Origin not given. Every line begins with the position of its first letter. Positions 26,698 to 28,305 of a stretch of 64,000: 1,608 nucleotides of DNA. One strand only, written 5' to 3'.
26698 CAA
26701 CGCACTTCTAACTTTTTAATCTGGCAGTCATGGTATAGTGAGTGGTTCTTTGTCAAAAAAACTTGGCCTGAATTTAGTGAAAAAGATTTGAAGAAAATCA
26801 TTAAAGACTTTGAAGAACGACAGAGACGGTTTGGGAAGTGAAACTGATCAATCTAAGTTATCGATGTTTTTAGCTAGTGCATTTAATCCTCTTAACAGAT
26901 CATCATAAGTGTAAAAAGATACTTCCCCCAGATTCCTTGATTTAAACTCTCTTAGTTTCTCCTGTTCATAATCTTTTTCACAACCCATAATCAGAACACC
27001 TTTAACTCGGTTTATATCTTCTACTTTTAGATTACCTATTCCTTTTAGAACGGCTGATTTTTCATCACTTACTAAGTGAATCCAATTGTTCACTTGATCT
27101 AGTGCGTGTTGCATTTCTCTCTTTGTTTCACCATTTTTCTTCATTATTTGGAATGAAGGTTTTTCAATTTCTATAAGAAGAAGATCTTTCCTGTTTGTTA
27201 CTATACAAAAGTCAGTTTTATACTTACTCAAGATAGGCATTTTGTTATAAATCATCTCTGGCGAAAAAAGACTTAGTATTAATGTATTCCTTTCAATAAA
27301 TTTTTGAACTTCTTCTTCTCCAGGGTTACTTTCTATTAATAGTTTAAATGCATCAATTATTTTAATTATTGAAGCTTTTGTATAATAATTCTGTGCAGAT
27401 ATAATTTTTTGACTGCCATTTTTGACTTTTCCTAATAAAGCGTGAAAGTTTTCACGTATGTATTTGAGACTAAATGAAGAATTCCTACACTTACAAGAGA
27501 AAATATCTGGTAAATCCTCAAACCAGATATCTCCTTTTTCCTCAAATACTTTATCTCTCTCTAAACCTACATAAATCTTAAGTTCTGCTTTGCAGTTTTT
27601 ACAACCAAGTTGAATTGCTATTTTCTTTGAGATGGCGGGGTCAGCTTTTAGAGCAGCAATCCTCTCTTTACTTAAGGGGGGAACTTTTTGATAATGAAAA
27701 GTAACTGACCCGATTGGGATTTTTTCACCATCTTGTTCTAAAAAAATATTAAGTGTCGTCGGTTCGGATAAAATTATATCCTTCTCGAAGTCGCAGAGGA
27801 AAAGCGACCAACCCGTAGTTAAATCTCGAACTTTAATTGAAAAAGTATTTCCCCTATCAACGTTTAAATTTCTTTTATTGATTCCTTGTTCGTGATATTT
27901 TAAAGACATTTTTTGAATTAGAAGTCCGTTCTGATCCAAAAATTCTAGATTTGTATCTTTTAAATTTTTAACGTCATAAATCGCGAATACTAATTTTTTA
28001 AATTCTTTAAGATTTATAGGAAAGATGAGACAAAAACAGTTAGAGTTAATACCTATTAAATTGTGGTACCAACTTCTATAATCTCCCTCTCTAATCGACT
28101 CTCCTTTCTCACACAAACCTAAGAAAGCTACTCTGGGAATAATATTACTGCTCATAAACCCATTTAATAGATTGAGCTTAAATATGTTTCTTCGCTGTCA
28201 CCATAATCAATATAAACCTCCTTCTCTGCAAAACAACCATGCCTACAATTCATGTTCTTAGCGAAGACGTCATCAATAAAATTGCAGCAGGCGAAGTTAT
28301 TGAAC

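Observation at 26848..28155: AT-rich inserted gene with a possible PD-(D/E)xK (Shedu/DUF4263-like) nuclease C-terminus between uppS and mutL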

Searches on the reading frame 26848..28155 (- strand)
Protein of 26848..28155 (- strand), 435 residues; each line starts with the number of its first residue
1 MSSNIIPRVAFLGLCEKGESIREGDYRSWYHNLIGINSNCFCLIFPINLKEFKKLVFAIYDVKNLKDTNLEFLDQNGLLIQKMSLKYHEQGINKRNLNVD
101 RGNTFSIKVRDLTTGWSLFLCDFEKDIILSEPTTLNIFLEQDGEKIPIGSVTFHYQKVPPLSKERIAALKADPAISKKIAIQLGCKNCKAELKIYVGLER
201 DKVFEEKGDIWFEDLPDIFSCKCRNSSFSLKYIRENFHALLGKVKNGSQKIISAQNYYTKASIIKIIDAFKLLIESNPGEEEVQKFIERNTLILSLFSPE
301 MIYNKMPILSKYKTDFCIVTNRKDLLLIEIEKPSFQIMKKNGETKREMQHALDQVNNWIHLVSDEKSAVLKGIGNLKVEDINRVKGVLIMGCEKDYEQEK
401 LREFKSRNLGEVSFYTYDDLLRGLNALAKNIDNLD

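Call 3: search_protein_families(library=pfam, proteins=[window:26848-28155:-], max_evalue=1)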
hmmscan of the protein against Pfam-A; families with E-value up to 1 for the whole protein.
window:26848-28155:- (435 aa): 3 families
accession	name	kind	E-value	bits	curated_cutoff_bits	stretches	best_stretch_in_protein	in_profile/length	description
PF14082.12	SduA_C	-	6.5e-19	69.1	27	1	280-421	4-159/159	Shedu protein SduA, C-terminal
PF18627.6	PgdA_N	-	0.016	15.1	26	1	337-393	48-105/218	Peptidoglycan GlcNAc deacetylase N-terminal domain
PF10550.14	Toxin_36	-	0.13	13.6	25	1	279-289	1-11/17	Conantokin toxin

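Call 4: search_protein_families(library=padloc, proteins=[window:26848-28155:-], max_evalue=10)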
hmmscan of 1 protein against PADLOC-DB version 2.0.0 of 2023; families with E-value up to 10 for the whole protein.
window:26848-28155:- (435 aa): 12 families
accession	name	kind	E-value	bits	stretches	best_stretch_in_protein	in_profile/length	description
PDLC00378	SduA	-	1.4e-21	75.2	1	259-429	4-195/287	DUF4263 domain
PDLC00387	SduA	-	2.9e-15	53.8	1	265-433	381-545/546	DUF4263 domain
PDLC00389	SduA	-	2.3e-14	51.8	1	235-428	184-373/383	DUF4263 domain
PDLC00395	SduA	-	1.5e-11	42.5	1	300-431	46-176/212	DUF4263 domain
PDLC00398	SduA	-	6.3e-09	33.5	1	265-421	24-203/289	DUF4263 domain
PDLC00386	SduA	-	2.2e-08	31.9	1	259-379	67-202/268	DUF4263 domain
PDLC00404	SduA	-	3.8e-08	30.5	1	265-421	270-439/457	DUF4263 domain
PDLC00405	SduA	-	4.9e-08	30.8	1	265-422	142-303/323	DUF4263 domain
PDLC00397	SduA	-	1.6e-07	29.3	2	347-425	139-219/227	DUF4263 domain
PDLC00380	SduA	-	2.4e-05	21.1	1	231-431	254-468/480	DUF4263 domain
PDLC00400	SduA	-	4.5e-05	21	1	261-429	109-294/308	DUF4263 domain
PDLC00384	SduA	-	0.00028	17.8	1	248-429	259-457/476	DUF4263 domain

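Call 5: search_protein_families(library=ncbifam, proteins=[window:26848-28155:-], max_evalue=10)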
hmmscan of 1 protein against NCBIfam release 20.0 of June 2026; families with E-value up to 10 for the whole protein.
window:26848-28155:- (435 aa): 1 family
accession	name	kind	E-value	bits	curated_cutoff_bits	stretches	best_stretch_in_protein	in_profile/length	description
NF009885.0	PRK13344.1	equivalog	0.23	11.4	152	1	233-268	38-73/132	transcriptional regulator Spx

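Call 7: search_solved_structures(query=window:26848-28155:-, max_evalue=10, show_alignments=3)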
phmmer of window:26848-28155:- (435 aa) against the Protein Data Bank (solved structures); distinct sequences matched with E-value up to 10: 3.
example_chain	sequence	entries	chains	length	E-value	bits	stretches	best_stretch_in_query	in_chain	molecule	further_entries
9ks0_E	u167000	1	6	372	0.44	12.5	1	300-354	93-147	NADP-dependent malic enzyme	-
8jzo_A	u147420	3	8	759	0.55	12.2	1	300-353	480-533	NADP-dependent malic enzyme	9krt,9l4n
9krw_A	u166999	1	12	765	0.56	12.2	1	300-353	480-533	NADP-dependent malic enzyme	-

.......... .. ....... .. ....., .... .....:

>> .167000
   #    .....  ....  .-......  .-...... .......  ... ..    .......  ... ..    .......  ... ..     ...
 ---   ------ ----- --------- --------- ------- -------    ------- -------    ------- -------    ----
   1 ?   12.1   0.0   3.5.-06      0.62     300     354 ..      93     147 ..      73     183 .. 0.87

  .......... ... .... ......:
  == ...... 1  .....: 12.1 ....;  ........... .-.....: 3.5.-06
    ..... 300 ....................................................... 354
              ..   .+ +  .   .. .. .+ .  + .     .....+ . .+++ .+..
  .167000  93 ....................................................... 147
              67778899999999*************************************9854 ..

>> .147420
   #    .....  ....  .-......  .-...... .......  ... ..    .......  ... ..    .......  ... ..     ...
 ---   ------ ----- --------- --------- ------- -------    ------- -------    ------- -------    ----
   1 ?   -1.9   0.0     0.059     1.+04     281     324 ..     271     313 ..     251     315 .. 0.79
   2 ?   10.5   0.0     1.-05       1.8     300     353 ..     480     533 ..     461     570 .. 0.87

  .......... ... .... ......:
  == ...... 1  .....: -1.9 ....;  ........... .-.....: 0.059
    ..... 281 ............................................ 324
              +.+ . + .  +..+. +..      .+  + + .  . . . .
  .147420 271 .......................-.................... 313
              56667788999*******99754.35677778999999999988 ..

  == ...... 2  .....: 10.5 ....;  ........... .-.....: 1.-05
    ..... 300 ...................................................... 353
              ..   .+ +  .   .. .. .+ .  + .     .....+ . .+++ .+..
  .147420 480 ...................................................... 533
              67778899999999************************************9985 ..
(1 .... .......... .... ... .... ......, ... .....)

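Call 8: find_homologous_proteins(query=window:26848-28155:-, max_evalue=0.001)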
Query window:26848-28155:- (435 aa): 39 proteins with E <= 0.001 among 5806 candidates.
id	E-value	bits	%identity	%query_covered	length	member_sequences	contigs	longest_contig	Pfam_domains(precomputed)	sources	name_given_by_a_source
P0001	4.6e-289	976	100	100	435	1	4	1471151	PF14082.13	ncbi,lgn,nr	ncbi:DUF4263 domain-containing protein [Candidatus Woesearchaeota archaeon]|nr:DUF4263 domain-contai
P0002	1.5e-91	325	37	99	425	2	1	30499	PF14082.13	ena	-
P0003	1.1e-89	319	37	98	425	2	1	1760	PF14082.13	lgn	-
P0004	1.2e-86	309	37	98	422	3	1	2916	PF14082.13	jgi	jgi:hypothetical protein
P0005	1.4e-86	309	38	96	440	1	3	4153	PF14082.13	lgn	-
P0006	4.3e-84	301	37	98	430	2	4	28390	PF14082.13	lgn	-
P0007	1.6e-80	289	37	98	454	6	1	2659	PF14082.13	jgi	-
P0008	8.3e-80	287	36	100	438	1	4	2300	PF14082.13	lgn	-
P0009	2.9e-79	285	36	98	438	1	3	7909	PF14082.13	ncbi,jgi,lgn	jgi:hypothetical protein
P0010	1.3e-78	283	35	98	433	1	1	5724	PF14082.13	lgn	-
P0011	5.6e-78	281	35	99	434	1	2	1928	PF14082.13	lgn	-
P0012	1.3e-77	280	35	99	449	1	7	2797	PF14082.13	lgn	-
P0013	1.2e-75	273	35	99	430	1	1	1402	PF14082.13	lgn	-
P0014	2.9e-74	269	34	98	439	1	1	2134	PF14082.13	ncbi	-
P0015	2.0e-73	266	32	98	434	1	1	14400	PF14082.13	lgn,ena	-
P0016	3.9e-72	262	32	100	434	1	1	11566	PF14082.13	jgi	jgi:hypothetical protein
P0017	3.0e-69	252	35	98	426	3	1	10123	PF14082.13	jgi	jgi:hypothetical protein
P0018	4.2e-69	252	31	99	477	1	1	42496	PF14082.13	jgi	jgi:hypothetical protein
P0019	7.2e-69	251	34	99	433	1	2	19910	PF14082.13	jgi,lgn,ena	jgi:hypothetical protein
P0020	7.9e-68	247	34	98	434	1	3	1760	PF22091.3,PF14082.13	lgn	-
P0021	2.8e-67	246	32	99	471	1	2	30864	PF14082.13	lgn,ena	-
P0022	5.3e-67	245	33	98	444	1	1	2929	PF14082.13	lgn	-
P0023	1.0e-64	237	41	67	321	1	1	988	PF14082.13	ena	-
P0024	1.3e-64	237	41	69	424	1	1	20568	PF14082.13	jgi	-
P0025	3.1e-64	235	39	69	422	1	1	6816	PF14082.13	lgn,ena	-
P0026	1.9e-63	233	33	100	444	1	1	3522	PF14082.13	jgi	jgi:hypothetical protein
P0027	8.6e-63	231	32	99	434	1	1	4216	PF14082.13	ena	-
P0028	2.9e-62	229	34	97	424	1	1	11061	PF14082.13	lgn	-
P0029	2.3e-61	226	32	99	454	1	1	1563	PF14082.13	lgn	-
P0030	1.1e-60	224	32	99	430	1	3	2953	PF14082.13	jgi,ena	jgi:hypothetical protein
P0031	2.3e-59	219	30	98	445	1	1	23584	PF14082.13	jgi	jgi:Domain of unknown function (DUF4263)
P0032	4.3e-59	219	30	99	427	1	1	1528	PF14082.13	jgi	jgi:hypothetical protein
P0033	8.0e-59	218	40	64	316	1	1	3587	PF14082.13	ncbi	-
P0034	6.7e-57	211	40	71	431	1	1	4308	PF14082.13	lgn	-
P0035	1.5e-55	207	31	98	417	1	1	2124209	PF14082.13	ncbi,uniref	ncbi:Shedu anti-phage system protein SduA domain-containing protein [Hoeflea sp. TYP-13]|uniref:Shed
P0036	4.1e-55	205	31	99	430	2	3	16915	PF14082.13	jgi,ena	-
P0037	4.0e-51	192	32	98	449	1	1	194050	PF14082.13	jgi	jgi:hypothetical protein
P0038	7.0e-50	188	28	98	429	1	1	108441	PF14082.13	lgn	-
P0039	2.7e-49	186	33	76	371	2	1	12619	PF14082.13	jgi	-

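Call 15: list_cluster_members(proteins=[P0001, P0035])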
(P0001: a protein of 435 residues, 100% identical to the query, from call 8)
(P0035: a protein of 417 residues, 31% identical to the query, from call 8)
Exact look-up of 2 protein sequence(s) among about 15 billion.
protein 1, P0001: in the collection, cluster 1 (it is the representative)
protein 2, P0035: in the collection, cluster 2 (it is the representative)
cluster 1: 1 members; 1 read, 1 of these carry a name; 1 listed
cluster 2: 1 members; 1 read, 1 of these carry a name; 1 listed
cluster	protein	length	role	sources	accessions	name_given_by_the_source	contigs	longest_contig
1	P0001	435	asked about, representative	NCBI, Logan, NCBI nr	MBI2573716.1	DUF4263 domain-containing protein [Candidatus Woesearchaeota archaeon]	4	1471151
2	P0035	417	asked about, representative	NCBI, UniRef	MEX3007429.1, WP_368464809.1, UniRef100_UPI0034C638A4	Shedu anti-phage system protein SduA domain-containing protein [Hoeflea sp. TYP-13] | Shedu anti-phage system protein SduA domain-containing protein n=1 Tax=Hoeflea sp. TYP-13 ...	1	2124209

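Call 18: find_encoding_contigs(protein=P0001, flank=10000, max_places=4)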
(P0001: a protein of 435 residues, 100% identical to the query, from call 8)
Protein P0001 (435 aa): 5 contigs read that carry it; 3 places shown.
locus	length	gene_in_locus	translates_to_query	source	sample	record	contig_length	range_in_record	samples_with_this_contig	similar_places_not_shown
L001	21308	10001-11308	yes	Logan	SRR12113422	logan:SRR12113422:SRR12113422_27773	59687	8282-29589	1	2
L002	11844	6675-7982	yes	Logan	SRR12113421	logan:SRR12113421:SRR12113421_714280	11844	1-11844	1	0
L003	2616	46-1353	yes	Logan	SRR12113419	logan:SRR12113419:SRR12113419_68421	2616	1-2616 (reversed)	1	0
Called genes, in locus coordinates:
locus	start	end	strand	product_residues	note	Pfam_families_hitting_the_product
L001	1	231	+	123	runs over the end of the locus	-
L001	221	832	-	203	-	PF00293:NUDIX, PF19368:WHD_AraR (weak), PF21906:WHD_NrtR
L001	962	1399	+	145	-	-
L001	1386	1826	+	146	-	PF00293:NUDIX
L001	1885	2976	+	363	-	PF00391:PEP-utilizers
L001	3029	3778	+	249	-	PF13487:HD_5 (faint), PF01966:HD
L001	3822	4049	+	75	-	-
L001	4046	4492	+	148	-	-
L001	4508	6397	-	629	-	PF17214:KH_TffA, PF07650:KH_2 (weak), PF00753:Lactamase_B, PF16661:Lactamase_B_6, PF23023:Anti-Pycsar_Apyc1 (weak), PF12706:Lactamase_B_2, PF10996:Beta-Casp, PF07521:RMMBL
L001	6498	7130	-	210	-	PF00227:Proteasome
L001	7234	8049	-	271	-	PF04055:Radical_SAM, PF13186:SPASM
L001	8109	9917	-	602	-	PF02518:HATPase_c (weak), PF13589:HATPase_c_3, PF01119:DNA_mis_repair, PF08676:MutL_C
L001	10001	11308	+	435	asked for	PF14082:SduA_C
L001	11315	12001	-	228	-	PF01255:Prenyltransf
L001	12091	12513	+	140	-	PF02681:DUF212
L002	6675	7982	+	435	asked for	PF14082:SduA_C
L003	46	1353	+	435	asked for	PF14082:SduA_C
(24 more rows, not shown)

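Call 22: predict_structure(alignment_id=A1)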
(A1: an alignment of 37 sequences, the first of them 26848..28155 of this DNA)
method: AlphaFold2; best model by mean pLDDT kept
length: 435 residues; sequences in the alignment: 37
mean_pLDDT: 86.5   pTM: 0.55
mean pLDDT of the five models: 86.5, 85.5, 85.2, 84.2, 84.1
residues with pLDDT >= 90: 276; 70-90: 108; 50-70: 20; < 50: 31
segments of 3 or more residues with pLDDT < 50: 1-4, 91-105, 246-256
pLDDT, mean of each block of 10 residues (from residue 1): 67 86 75 87 90 87 86 95 81 37 48 78 87 96 93 95 92 86 87 95 97 96 90 95 55 53 88 96 97 94 94 97 97 93 92 97 95 93 98 91 91 97 89 55
secondary structure, 60 per line:
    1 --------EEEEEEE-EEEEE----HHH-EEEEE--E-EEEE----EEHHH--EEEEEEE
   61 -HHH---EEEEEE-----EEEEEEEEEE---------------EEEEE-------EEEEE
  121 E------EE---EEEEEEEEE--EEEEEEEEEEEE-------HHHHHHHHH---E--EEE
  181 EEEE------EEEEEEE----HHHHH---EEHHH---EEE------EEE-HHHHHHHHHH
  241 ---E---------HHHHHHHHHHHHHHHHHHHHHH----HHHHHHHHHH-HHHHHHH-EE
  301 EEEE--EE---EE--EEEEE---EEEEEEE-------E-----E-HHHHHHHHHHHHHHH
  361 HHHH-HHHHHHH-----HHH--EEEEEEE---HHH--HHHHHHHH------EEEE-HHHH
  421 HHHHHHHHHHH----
elements in order: E9-15 E17-21 E30-34 E39-42 E54-60 E68-73 E79-88 E104-108 E116-121 E133-141 E144-155 H163-171 E178-184 E191-197 H202-206 E218-220 E227-229 H231-240 H254-275 H280-289 H291-297 E299-304 E316-320 E324-330 H346-364 H366-372 E383-389 H398-405 E412-415 H417-431

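Call 28: fold_search(model_id=the predicted structure, library=pdb)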
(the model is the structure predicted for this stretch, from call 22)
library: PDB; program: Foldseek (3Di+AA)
matches with E <= 10: 1289; with E <= 0.001: 5
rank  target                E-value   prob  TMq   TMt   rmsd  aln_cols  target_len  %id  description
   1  8ps5_A                6.9e-08  1.00  0.35  0.37  11.0       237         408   17  Escherichia coli SduA complex bound to DNA (released 2025-01-22)
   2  8ti9_C                8.8e-07  1.00  0.33  0.72   3.5       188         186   21  CryoEM structure of octamer assembly of Shedu nuclease domain from Bacillus cereus (released 2024-07-31)
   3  8ti9_B                2.4e-06  1.00  0.32  0.71   3.2       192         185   21  CryoEM structure of octamer assembly of Shedu nuclease domain from Bacillus cereus (released 2024-07-31)
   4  8ti8_A                1.5e-04  1.00  0.30  0.53   7.6       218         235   20  CryoEM structure of Shedu from Bacillus cereus (released 2024-07-31)
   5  8ti8_C                2.6e-04  1.00  0.31  0.50   7.2       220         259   20  CryoEM structure of Shedu from Bacillus cereus (released 2024-07-31)
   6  2ewf                  3.4e-03  0.99  0.25  0.19  14.2       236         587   11  Crystal structure of the site-specific DNA nickase N.BspD6I (released 2006-11-21)
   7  5liz                  3.6e-03  0.98  0.23  0.18  15.7       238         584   10  The structure of Nt.BspD6I nicking endonuclease with all cysteines mutated by serine residues at 0.19 nm resolution . (released 2017-08-02)
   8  2vld_B                3.6e-03  0.87  0.18  0.32  19.3       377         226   11  crystal structure of a repair endonuclease from Pyrococcus abyssi (released 2009-05-19)
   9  5lhc_B                4.0e-03  0.99  0.25  0.19  14.2       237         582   10  The structure of D456A mutant of Nt.BspD6I nicking endonuclease at 0.24 nm resolution . (released 2017-08-16)
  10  5lhc_A                4.5e-03  0.99  0.26  0.20  13.6       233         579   12  The structure of D456A mutant of Nt.BspD6I nicking endonuclease at 0.24 nm resolution . (released 2017-08-16)
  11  5liq_B                4.5e-03  0.99  0.24  0.19  13.9       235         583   13  The structure of C160S,C508S,C578S mutant of Nt.BspD6I nicking endonuclease at 0.185 nm resolution . (released 2017-08-02)
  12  9nem_F                4.5e-03  0.93  0.18  0.37   8.2       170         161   12  Structure of Unc119-Farnesylated peptide complex (released 2025-09-03)
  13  3gqq_E                4.8e-03  0.94  0.17  0.36   8.3       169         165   11  Crystal structure of the human retinal protein 4 (unc-119 homolog A). Northeast Structural Genomics Consortium target  (released 2009-04-07)
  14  2vld_A                5.1e-03  0.84  0.18  0.31  18.9       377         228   10  crystal structure of a repair endonuclease from Pyrococcus abyssi (released 2009-05-19)
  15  6qnz_B                6.1e-03  0.99  0.26  0.21  14.1       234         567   11  Crystal structure of the site-specific DNA nickase N.BspD6I E418A Mutant (released 2020-03-04)
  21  5gke_A                1.2e-02  0.82  0.20  0.34  20.3       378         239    6  Structure of EndoMS-dsDNA1 complex (released 2016-11-02)
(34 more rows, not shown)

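Call 34: list_cluster_members(proteins=[P0009, P0014, P0033])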
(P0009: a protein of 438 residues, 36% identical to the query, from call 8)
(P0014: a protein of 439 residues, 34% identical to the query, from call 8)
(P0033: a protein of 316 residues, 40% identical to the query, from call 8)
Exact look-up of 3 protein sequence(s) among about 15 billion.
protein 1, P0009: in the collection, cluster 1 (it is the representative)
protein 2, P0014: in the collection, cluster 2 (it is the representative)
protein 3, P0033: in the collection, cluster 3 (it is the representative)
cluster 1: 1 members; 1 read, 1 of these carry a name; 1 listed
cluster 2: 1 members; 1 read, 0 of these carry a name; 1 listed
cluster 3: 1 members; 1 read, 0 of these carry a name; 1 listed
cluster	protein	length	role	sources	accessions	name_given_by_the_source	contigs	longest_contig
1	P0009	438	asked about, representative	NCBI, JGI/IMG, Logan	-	hypothetical protein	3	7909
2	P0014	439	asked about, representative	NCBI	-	-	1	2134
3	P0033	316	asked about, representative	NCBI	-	-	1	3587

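Call 37: search_protein_families(library=pfam, proteins=[P0020, P0035, P0002, P0037], max_evalue=10)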
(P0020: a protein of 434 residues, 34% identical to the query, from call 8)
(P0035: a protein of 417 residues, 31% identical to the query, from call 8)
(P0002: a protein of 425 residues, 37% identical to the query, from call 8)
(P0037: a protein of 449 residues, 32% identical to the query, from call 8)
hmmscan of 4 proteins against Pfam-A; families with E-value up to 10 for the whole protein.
P0020 (434 aa): 2 families
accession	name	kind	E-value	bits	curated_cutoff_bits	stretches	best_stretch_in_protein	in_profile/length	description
PF14082.12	SduA_C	-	1.5e-19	71.1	27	1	278-420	2-158/159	Shedu protein SduA, C-terminal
PF22091.2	DUF6941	-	7.6e-07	30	27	1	22-147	11-118/125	Family of unknown function (DUF6941)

P0035 (417 aa): 1 family
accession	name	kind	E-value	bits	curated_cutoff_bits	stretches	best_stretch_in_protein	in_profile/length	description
PF14082.12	SduA_C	-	3.6e-16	60.2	27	1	263-404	3-159/159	Shedu protein SduA, C-terminal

P0002 (425 aa): 1 family
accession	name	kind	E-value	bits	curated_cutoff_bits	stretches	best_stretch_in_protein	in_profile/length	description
PF14082.12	SduA_C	-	1.3e-17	64.8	27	1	270-412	2-159/159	Shedu protein SduA, C-terminal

P0037 (449 aa): 3 families
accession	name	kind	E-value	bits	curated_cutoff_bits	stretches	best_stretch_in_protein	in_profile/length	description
PF14082.12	SduA_C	-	4.5e-19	69.6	27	1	293-436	2-159/159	Shedu protein SduA, C-terminal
PF00301.25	Rubredoxin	-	0.17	12.4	23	1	224-242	25-44/47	Rubredoxin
PF13079.11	DUF3916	-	0.17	12.1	22.3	1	56-101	64-109/151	Protein of unknown function (DUF3916)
